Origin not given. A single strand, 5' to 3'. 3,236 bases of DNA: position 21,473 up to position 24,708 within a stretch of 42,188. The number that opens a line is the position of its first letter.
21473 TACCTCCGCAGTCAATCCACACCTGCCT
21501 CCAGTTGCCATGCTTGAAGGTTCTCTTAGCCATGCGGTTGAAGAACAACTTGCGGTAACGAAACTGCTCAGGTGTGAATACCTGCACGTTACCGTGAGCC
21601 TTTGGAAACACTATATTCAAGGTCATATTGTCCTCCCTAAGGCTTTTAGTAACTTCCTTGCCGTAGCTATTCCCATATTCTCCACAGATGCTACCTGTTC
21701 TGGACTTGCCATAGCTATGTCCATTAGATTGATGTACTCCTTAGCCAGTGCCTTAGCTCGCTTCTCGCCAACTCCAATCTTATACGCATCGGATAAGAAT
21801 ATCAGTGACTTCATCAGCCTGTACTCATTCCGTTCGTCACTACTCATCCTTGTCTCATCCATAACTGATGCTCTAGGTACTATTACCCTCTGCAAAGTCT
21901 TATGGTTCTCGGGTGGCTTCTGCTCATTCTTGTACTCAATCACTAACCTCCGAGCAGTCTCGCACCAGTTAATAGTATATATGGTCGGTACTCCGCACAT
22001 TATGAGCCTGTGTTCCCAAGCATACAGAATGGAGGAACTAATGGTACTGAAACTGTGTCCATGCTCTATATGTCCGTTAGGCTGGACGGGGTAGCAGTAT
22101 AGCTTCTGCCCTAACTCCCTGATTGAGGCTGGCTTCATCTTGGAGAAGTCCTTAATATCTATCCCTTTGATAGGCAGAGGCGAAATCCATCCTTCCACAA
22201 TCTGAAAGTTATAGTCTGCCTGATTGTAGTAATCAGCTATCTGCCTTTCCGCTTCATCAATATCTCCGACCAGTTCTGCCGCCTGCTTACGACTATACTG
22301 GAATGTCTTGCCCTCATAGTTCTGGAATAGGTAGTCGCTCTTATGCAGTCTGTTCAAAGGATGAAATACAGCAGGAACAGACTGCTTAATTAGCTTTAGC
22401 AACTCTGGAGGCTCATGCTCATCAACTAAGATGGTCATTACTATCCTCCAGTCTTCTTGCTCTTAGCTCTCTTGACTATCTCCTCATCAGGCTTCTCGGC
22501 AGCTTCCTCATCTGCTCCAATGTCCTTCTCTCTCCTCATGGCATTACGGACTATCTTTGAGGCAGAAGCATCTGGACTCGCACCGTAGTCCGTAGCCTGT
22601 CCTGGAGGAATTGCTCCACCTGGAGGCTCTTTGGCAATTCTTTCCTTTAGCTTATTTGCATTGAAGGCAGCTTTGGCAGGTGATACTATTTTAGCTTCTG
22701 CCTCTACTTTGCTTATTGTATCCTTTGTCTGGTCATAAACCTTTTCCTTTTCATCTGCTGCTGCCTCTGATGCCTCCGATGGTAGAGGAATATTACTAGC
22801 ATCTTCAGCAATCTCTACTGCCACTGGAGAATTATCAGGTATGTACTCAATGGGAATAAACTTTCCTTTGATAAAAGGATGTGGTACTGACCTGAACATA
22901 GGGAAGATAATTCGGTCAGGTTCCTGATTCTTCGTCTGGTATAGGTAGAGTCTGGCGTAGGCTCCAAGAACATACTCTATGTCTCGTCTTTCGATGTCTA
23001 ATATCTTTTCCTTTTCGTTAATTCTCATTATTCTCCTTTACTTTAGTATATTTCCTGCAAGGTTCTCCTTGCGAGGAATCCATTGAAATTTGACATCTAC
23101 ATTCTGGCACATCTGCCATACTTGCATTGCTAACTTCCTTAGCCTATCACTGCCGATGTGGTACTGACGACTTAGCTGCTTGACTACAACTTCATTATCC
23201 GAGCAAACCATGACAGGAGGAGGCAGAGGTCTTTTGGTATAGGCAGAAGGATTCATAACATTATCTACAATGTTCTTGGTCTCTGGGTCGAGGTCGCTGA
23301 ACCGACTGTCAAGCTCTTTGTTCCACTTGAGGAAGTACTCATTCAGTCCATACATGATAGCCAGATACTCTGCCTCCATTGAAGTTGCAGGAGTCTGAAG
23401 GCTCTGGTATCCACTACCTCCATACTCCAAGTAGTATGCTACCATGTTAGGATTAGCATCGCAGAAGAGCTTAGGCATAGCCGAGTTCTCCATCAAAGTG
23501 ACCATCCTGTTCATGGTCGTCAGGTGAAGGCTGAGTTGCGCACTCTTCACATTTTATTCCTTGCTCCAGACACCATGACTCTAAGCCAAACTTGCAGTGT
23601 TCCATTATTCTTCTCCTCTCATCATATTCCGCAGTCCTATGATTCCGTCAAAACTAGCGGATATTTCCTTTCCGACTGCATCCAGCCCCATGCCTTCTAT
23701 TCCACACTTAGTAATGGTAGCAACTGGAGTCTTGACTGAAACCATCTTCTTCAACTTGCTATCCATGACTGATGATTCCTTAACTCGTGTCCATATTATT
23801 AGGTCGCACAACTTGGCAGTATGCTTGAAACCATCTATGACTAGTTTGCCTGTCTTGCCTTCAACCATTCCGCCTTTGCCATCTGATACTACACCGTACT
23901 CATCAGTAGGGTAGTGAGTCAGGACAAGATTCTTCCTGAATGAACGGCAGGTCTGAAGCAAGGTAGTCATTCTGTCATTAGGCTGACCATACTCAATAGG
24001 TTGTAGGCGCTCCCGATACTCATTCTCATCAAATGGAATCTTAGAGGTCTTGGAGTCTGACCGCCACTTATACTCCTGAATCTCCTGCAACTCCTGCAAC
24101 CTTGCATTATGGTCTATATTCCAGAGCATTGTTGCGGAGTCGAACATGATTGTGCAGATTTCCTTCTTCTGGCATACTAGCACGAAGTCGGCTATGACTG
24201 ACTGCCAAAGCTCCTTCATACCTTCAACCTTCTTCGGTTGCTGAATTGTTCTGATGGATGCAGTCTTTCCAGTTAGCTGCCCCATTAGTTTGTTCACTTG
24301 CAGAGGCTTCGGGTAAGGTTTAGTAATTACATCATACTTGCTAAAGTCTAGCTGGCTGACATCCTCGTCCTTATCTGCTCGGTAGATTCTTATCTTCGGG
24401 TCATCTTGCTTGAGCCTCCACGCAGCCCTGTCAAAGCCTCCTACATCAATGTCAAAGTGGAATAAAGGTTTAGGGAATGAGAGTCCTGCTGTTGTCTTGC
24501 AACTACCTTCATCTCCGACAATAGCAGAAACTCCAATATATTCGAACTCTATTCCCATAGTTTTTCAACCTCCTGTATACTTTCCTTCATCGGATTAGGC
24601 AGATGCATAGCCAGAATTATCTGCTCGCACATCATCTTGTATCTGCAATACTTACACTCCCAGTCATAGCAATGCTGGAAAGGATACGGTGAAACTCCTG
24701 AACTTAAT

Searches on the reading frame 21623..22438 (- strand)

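Call 35: search_protein_families(library=pfam, proteins=[window:21623-22438:-], max_evalue=0.05)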
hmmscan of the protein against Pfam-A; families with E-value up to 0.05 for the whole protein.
window:21623-22438:- (271 aa): 2 families
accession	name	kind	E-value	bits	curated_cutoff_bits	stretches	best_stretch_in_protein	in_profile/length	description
PF14520.12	HHH_5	-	3.7e-07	31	27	1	222-268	9-56/57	Helix-hairpin-helix domain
PF12826.13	HHH_2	-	6.9e-06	26.6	27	1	223-263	11-51/64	Helix-hairpin-helix motif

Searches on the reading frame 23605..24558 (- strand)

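Call 35: search_protein_families(library=pfam, proteins=[window:23605-24558:-], max_evalue=0.05)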
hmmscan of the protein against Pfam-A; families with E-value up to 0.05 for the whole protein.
window:23605-24558:- (317 aa): 1 family
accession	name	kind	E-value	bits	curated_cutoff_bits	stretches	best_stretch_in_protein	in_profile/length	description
PF13479.12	AAA_24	-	0.0013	19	27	1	12-151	6-82/195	AAA domain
